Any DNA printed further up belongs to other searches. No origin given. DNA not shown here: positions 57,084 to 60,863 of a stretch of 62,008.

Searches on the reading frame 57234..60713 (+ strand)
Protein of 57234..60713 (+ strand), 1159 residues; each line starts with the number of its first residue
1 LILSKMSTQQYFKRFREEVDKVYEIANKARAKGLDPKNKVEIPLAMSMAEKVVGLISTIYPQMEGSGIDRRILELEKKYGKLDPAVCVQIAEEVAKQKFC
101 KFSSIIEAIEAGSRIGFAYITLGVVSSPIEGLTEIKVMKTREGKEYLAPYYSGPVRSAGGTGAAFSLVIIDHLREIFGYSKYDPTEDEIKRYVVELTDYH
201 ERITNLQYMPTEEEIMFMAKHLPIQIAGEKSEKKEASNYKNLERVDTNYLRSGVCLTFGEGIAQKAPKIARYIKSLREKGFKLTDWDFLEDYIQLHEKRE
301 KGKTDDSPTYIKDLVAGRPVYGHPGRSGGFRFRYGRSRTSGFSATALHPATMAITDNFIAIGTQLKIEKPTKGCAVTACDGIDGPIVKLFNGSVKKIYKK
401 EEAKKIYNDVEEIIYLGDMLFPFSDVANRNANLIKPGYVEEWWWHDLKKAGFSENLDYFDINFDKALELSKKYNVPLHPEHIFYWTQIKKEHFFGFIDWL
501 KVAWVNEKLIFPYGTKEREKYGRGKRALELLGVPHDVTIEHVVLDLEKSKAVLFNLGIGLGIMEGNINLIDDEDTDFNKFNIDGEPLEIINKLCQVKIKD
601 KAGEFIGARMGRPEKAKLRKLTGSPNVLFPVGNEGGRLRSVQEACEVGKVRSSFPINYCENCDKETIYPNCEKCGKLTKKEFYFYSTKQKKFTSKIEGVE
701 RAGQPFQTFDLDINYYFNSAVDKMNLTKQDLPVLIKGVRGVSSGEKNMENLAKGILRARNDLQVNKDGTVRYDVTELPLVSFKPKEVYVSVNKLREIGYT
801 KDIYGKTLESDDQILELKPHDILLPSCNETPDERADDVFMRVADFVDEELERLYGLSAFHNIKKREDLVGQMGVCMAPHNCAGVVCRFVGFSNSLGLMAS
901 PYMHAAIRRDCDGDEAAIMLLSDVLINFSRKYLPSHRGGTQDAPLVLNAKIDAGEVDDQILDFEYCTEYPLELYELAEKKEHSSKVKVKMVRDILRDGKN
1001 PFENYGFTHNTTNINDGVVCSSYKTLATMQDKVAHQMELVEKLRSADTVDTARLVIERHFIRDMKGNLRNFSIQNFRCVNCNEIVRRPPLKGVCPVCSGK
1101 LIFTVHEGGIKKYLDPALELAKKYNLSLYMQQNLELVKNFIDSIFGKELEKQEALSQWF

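Call 30: search_protein_families(library=pfam, proteins=[window:57234-60713:+], max_evalue=0.0001)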
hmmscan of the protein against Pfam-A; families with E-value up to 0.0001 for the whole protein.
window:57234-60713:+ (1159 aa): 3 families
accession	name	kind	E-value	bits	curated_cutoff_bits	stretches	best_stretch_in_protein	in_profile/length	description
PF24844.1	PolC_DP2_central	-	1.1e-108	363.9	24.3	1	301-684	5-363/372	DNA polymerase II large subunit DP2, central domain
PF24846.1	PolC_DP2_cat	-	5.4e-101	337.9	24.3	1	734-1032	7-299/299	DNA polymerase II large subunit DP2, catalytic domain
PF03833.19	PolC_DP2_N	-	1.3e-80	270.8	24.3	1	10-294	1-270/271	DNA polymerase II large subunit DP2, N-terminal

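Call 31: find_homologous_proteins(query=window:57234-60713:+, max_evalue=1e-20)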
Query window:57234-60713:+ (1159 aa): 4648 proteins with E <= 1e-20 among 8000 candidates; the best 120 are listed.
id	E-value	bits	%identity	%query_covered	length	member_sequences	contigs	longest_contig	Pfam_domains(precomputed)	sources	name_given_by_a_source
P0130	0.0e+0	2670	100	100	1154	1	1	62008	PF03833.20,PF24844.2,PF24846.2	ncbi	-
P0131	0.0e+0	2096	77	100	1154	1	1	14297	PF03833.20,PF24844.2,PF24846.2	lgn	-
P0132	0.0e+0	2017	75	100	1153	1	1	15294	PF03833.20,PF24844.2,PF24846.2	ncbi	-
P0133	0.0e+0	2006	74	100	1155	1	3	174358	PF03833.20,PF24844.2,PF24846.2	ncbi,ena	ncbi:MAG: DNA polymerase II large subunit [Nanoarchaeota archaeon]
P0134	0.0e+0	2002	73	100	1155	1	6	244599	PF03833.20,PF24844.2,PF24846.2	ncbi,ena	ncbi:MAG: DNA polymerase II large subunit [Nanoarchaeota archaeon]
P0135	0.0e+0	2000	74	100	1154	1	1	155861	PF03833.20,PF24844.2,PF24846.2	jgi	jgi:DNA polymerase II large subunit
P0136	0.0e+0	1998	73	100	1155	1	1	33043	PF03833.20,PF24844.2,PF24846.2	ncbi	-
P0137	0.0e+0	1998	74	100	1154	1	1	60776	PF03833.20,PF24844.2,PF24846.2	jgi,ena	-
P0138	0.0e+0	1980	73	100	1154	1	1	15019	PF03833.20,PF24844.2,PF24846.2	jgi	jgi:DNA polymerase II large subunit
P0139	0.0e+0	1973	73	100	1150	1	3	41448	PF03833.20,PF24844.2,PF24846.2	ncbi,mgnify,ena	ncbi:MAG: DNA polymerase II large subunit [Nanoarchaeota archaeon]|mgnify:CR=1 FL=1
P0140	0.0e+0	1971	73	100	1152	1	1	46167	PF03833.20,PF24844.2,PF24846.2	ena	-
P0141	0.0e+0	1970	73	100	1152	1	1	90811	PF03833.20,PF24844.2,PF24846.2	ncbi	ncbi:MAG: DNA polymerase II large subunit [archaeon]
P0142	0.0e+0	1961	72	78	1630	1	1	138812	PF03833.20,PF24844.2,PF24846.2,PF14528.12,PF14890.12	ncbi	-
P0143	0.0e+0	1952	72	100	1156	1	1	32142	PF03833.20,PF24844.2,PF24846.2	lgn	-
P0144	0.0e+0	1950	71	100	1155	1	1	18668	PF03833.20,PF24844.2,PF24846.2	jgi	jgi:DNA polymerase II large subunit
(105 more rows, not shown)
